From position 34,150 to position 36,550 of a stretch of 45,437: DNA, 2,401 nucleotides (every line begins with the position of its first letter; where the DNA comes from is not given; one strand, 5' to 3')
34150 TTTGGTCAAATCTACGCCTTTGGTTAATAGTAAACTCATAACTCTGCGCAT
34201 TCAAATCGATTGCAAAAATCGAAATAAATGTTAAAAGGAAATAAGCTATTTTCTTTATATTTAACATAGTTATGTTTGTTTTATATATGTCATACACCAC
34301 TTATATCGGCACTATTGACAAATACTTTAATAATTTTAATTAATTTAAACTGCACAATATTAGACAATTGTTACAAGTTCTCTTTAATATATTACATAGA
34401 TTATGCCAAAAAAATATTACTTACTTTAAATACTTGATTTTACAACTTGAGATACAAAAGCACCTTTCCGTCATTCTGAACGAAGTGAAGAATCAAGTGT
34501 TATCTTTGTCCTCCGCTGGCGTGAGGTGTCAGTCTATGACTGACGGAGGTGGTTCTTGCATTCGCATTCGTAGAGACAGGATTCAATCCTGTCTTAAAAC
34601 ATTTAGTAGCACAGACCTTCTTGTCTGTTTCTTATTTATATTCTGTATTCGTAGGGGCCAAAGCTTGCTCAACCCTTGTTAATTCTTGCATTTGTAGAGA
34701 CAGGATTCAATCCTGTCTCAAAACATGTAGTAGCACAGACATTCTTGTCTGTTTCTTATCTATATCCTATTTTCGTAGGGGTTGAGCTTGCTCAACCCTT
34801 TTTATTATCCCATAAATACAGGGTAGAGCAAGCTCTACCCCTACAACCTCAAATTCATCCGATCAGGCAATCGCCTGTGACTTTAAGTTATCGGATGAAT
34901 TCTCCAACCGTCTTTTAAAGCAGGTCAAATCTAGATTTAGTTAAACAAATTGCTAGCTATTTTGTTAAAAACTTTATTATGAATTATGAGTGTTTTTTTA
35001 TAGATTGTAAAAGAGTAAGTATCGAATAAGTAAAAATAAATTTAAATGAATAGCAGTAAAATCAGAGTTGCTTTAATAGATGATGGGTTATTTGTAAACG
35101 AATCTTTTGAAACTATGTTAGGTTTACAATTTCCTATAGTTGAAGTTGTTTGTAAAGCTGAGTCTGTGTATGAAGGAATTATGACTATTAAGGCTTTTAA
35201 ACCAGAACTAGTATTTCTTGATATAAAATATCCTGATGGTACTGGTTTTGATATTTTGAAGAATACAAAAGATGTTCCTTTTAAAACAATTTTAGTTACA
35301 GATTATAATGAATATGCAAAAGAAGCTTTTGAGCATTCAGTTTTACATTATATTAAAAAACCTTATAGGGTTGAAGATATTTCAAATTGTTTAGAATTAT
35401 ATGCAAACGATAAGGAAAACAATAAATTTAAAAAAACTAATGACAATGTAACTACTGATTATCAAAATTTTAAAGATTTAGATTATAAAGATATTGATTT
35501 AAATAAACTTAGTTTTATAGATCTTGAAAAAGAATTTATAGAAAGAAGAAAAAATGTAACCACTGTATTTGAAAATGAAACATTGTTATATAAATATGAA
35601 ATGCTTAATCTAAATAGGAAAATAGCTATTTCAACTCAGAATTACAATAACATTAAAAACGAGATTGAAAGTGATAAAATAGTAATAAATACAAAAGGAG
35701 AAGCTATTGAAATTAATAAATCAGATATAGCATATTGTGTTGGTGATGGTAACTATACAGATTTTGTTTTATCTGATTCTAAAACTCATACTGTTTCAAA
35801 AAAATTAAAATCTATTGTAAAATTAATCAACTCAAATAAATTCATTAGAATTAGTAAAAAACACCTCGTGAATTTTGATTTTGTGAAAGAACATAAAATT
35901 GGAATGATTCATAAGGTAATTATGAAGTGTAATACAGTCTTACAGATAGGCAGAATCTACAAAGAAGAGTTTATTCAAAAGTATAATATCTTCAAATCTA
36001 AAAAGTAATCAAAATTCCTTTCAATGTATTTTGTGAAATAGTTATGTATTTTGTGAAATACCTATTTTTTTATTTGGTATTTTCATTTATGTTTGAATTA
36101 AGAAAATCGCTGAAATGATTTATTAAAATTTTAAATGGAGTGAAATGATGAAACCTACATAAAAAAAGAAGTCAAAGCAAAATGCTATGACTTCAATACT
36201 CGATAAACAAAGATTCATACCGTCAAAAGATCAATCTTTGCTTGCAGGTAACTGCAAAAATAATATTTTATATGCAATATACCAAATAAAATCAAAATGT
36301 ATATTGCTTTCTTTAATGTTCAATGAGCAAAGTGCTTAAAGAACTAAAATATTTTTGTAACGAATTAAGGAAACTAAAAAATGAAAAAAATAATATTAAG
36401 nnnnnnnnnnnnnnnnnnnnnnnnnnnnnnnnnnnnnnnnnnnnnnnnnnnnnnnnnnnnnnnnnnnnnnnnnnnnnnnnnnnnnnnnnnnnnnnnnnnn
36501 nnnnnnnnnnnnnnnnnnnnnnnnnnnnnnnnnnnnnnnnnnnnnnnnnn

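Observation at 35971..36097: Exact 127-bp duplication carrying twin 17-nt direct repeats: candidate LytTR operator and promoter, present before cassettes 1 and 3 but not 2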

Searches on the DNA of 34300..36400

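Call 36: search_rna_families(source=window, start=34300, end=36400, threshold=evalue, max_evalue=1)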
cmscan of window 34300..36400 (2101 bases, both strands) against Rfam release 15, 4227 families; matches with E-value up to 1: 8.
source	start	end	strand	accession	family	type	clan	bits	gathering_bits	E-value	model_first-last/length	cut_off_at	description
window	34775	34845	+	RF03323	mir-3613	Gene; miRNA;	-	27.4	91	0.0049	1-86/86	no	mir-3613 microRNA precursor family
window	34776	34844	+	RF00726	mir-87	Gene; miRNA;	-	25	49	0.018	1-79/79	no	mir-87 microRNA precursor family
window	34774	34844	-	RF03323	mir-3613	Gene; miRNA;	-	25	91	0.022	1-86/86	no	mir-3613 microRNA precursor family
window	34728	34805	+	RF02651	SorY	Gene; sRNA;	-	23.4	111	0.059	1-83/83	no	Singlet oxygen resistance RNA Y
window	36160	36241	-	RF01485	rli61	Cis-reg;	-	21.6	50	0.7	1-106/106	no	Listeria sRNA rli61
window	34735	34805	+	RF02233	sX14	Gene; sRNA;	-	20.8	80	0.5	1-92/92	no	Xanthomonas sRNA sX14/Xoo3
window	34785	34834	-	RF00726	mir-87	Gene; miRNA;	-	20.4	49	0.33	16-62/79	no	mir-87 microRNA precursor family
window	35641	35671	+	RF01319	CRISPR-DR6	Gene; CRISPR;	-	20.3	39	0.51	1-30/30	no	CRISPR RNA direct repeat element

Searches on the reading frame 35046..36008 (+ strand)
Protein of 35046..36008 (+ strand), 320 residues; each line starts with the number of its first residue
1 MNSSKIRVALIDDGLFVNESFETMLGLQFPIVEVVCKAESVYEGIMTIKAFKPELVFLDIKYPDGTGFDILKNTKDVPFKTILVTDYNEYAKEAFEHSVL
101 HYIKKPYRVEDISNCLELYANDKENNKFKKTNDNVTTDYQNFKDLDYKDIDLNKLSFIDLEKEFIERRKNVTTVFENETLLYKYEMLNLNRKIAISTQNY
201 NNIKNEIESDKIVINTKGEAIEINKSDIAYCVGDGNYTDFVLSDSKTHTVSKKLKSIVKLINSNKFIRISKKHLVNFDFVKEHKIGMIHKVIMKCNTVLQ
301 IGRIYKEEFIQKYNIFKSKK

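Call 6: search_protein_families(library=pfam, proteins=[window:35046-36008:+], max_evalue=0.01)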
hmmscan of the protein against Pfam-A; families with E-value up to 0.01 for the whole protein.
window:35046-36008:+ (320 aa): 2 families
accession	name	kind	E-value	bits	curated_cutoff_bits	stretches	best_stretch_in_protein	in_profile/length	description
PF00072.30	Response_reg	-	2.8e-10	40.8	30.2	1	8-114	1-108/111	Response regulator receiver domain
PF04397.21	LytTR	-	8.7e-08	32.7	22.6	1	221-311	4-95/98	LytTr DNA-binding domain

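Call 9: find_homologous_proteins(query=window:35046-36008:+)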
Query window:35046-36008:+ (320 aa): 59 proteins with E <= 0.001 among 1804 candidates.
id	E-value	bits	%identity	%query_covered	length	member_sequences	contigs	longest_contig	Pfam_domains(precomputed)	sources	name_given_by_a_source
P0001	6.1e-203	691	100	100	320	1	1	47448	PF04397.22,PF00072.31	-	-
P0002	2.3e-27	114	40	41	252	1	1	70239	PF04397.22,PF00072.31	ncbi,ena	-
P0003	4.9e-26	110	28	95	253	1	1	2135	PF04397.22,PF00072.31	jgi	jgi:two-component system, LytTR family, response regulator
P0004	1.7e-24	105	27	88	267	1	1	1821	PF04397.22,PF00072.31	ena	-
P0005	9.3e-24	102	26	96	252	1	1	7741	PF04397.22,PF00072.31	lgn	-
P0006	8.3e-23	99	26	88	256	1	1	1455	PF04397.22,PF00072.31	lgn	-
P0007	1.1e-22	99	49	26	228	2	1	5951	PF04397.22,PF00072.31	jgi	jgi:two-component system LytT family response regulator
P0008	1.4e-22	98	38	33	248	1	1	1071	PF04397.22,PF00072.31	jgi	jgi:two-component system, LytTR family, response regulator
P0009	1.9e-22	98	31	35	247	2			PF04397.22,PF00072.31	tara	tara:strand:- start:10673 stop:11416 length:744 start_codon:yes stop_codon:yes gene_type:complete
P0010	2.5e-22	98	27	95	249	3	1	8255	PF04397.22,PF00072.31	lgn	-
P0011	2.9e-22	97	36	38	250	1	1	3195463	PF04397.22,PF00072.31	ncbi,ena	-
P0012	4.4e-22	97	36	43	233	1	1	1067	PF04397.22,PF00072.31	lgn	-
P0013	4.5e-22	97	42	30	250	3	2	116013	PF04397.22,PF00072.31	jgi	jgi:two-component system LytT family response regulator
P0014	5.5e-22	96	36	53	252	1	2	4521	PF04397.22,PF00072.31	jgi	jgi:two-component system LytT family response regulator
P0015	6.5e-22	96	39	33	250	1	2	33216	PF04397.22,PF00072.31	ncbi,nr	ncbi:MAG: response regulator transcription factor [Chitinophagaceae bacterium]|nr:response regulator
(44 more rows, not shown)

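Call 15: find_encoding_contigs(protein=P0001, flank=10000)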
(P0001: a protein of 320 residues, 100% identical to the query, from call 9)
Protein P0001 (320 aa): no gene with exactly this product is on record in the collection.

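Call 51: find_encoding_contigs(protein=P0002, flank=6000, max_places=2)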
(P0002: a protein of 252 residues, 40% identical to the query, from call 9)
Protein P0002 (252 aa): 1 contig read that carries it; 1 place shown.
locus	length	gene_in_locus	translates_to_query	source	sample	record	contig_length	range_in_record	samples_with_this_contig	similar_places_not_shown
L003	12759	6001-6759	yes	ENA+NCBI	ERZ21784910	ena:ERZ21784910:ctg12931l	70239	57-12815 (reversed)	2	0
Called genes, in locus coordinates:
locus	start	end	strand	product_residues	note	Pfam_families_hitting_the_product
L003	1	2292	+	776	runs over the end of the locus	PF07244:POTRA (faint), PF01103:Omp85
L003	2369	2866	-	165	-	-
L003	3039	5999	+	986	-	PF07494:Reg_prop (faint), PF06580:His_kinase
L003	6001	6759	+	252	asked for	PF00072:Response_reg, PF04397:LytTR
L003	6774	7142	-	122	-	PF08818:DUF1801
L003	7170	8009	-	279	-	PF06983:3-dmu-9_3-mt, PF00903:Glyoxalase (faint), PF06983:3-dmu-9_3-mt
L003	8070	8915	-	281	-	PF10604:Polyketide_cyc2 (faint), PF08327:AHSA1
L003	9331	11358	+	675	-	PF05572:Peptidase_M43, PF00801:PKD (weak), PF18911:PKD_4 (weak)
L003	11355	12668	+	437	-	PF00801:PKD (weak), PF18911:PKD_4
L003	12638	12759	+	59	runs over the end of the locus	?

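Call 95: search_protein_families(library=ncbifam, proteins=[window:35046-36008:+], max_evalue=0.001)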
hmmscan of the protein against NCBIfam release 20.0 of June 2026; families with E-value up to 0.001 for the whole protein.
window:35046-36008:+ (320 aa): 23 families
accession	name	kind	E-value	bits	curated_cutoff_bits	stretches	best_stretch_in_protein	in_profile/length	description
NF008677.0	PRK11697.1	equivalog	1.1e-17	64.3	246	1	6-221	2-221/238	two-component system response regulator BtsR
NF010684.1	PRK14084.1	equivalog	3.9e-13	49.7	375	1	11-143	6-139/254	response regulator transcription factor LytR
NF052445.1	RespRegMctR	equivalog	4.6e-08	32.7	300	1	5-120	1-119/205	two-component system response regulator MctR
NF033791.1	ActR_PrrA_rreg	equivalog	1.6e-07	31.5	250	1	35-124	28-121/173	ActR/PrrA/RegA family redox response regulator transcription factor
NF001965.0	PRK00742.1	subfamily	8.2e-07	28.5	293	1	4-86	2-84/357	chemotaxis-specific protein-glutamate methyltransferase CheB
NF007935.0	PRK10651.1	equivalog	1.2e-06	27.9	250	1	2-90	3-94/216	two-component system response regulator NarL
TIGR02875.1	spore_0_A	equivalog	2.2e-06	27.1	200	1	4-146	1-149/262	sporulation transcription factor Spo0A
NF008469.0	PRK11361.1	equivalog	3.4e-06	26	714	1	6-125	5-129/461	acetoacetate metabolism transcriptional regulator AtoC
NF009971.0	PRK13435.1-2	subfamily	6.8e-06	25.9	151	1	9-119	4-112/141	response regulator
NF011896.0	PRK15369.1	equivalog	7.9e-06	25.6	242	1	5-105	3-106/211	two component system response regulator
NF006900.1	PRK09390.1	equivalog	1.1e-05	25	255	1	4-134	3-135/203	response regulator FixJ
NF041946.1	LuxO_transreg_Vib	equivalog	1.1e-05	24.5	800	1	32-142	23-135/463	quorum-sensing sigma-54 dependent transcriptional regulator LuxO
NF041367.1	CheY_Halo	equivalog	2e-05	24.9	200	1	9-114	2-108/114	chemotaxis protein CheY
NF007467.0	PRK10046.1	equivalog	3.7e-05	23.4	264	1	32-123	30-125/226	two-component response regulator DpiA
NF008302.0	PRK11091.1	equivalog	4.9e-05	21.7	838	1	42-146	559-669/779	aerobic respiration two-component sensor histidine kinase ArcB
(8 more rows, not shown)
